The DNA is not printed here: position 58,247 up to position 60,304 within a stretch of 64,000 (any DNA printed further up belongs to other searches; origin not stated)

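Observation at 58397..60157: PilB/GspE homologue with every catalytic ATPase motif degenerate but the N-domain and Zn-finger retained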

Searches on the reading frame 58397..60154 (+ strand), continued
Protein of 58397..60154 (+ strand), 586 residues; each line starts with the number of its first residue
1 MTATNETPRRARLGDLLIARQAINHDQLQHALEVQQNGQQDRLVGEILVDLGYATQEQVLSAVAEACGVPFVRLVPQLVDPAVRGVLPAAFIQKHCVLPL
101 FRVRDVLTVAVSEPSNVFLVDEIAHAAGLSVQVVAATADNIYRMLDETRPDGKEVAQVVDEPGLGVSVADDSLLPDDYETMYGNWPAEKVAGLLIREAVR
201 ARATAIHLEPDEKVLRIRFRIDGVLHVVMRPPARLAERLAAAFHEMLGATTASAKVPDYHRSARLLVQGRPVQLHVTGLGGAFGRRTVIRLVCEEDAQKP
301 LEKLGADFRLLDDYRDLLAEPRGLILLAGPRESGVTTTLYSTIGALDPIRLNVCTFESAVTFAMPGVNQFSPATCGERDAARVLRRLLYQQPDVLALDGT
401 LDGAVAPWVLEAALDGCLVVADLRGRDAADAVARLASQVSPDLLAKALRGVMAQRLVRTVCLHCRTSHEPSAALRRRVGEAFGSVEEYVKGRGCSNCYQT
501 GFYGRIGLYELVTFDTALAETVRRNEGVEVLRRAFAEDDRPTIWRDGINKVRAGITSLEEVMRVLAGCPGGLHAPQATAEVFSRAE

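Call 50: find_encoding_contigs(protein=P0139, flank=10000, max_places=1)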
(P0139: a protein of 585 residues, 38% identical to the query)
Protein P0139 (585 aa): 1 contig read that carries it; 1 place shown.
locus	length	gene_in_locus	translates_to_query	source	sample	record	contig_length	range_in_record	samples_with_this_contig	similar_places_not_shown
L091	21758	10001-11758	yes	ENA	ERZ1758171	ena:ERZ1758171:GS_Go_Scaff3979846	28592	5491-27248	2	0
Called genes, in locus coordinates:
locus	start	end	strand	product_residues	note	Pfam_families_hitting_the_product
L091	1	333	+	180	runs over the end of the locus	PF04350:PilO (weak)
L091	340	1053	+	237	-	-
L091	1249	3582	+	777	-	PF07660:STN, PF03958:Secretin_N, PF00263:Secretin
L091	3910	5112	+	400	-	-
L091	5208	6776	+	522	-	PF00512:HisKA, PF02518:HATPase_c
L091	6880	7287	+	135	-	PF00072:Response_reg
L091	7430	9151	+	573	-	PF13185:GAF_2, PF08668:HDOD, PF13487:HD_5, PF01966:HD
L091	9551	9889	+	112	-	PF01740:STAS, PF13466:STAS_2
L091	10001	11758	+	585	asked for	PF05157:MshEN, PF00437:T2SSE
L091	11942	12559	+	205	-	-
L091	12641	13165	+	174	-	PF02018:CBM_4_9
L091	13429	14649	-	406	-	PF01979:Amidohydro_1, PF07969:Amidohydro_3 (weak)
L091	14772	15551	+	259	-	PF06439:3keto-disac_hyd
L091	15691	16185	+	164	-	PF22381:Staph_reg_Sar_Rot (weak), PF12802:MarR_2, PF01047:MarR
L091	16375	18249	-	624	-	PF23500:DUF7133, PF13646:HEAT_2 (faint)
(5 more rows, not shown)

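Call 51: find_encoding_contigs(protein=P0098, flank=10000, max_places=1)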
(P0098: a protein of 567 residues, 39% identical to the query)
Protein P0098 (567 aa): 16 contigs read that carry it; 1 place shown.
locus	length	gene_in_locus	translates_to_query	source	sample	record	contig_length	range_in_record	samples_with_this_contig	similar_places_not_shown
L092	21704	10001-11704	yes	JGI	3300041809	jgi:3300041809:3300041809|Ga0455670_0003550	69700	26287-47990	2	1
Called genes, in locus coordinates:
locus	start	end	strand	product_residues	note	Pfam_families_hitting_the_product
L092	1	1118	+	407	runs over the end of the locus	PF11104:PilM_2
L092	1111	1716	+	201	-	-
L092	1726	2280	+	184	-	PF04612:T2SSM (faint), PF04350:PilO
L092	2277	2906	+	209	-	PF16537:T2SSB (weak)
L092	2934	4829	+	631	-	PF07660:STN (weak), PF00263:Secretin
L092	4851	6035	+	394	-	PF13429:TPR_15 (faint), PF13431:TPR_17 (faint), PF12895:ANAPC3 (faint), PF13424:TPR_12 (faint), PF14559:TPR_19, PF13432:TPR_16 (weak), PF23914:TPR_CcmH_CycH, PF14559:TPR_19 (weak), +11 more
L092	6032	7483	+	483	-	PF00989:PAS (weak), PF08448:PAS_4 (weak), PF13426:PAS_9 (weak), PF00512:HisKA, PF02518:HATPase_c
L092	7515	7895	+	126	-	PF00072:Response_reg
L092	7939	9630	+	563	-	PF13492:GAF_3 (faint), PF01590:GAF (faint), PF13185:GAF_2 (weak), PF13487:HD_5, PF01966:HD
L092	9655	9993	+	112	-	PF01740:STAS, PF13466:STAS_2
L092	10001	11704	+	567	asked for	PF05157:MshEN, PF00437:T2SSE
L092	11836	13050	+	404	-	PF28597:T2SSF_N, PF00482:T2SSF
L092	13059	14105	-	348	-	-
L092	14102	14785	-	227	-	PF13428:TPR_14 (faint), PF13181:TPR_8 (faint), PF13371:TPR_9 (faint), PF13432:TPR_16, PF14559:TPR_19 (faint), PF13414:TPR_11 (weak), PF00515:TPR_1 (weak), PF07719:TPR_2 (weak), +2 more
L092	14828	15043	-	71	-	-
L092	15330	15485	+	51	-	-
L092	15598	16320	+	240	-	-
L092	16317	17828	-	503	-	PF02384:N6_Mtase (weak), PF07669:Eco57I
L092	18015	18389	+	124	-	PF13560:HTH_31, PF01381:HTH_3 (weak)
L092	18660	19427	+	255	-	-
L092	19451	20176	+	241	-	PF10294:Methyltransf_16, PF05175:MTS (weak), PF08242:Methyltransf_12 (weak), PF13649:Methyltransf_25 (weak)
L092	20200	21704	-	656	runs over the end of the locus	PF00535:Glycos_transf_2, PF13641:Glyco_tranf_2_3, PF13506:Glyco_transf_21 (weak), PF03552:Cellulose_synt (faint), PF13632:Glyco_trans_2_3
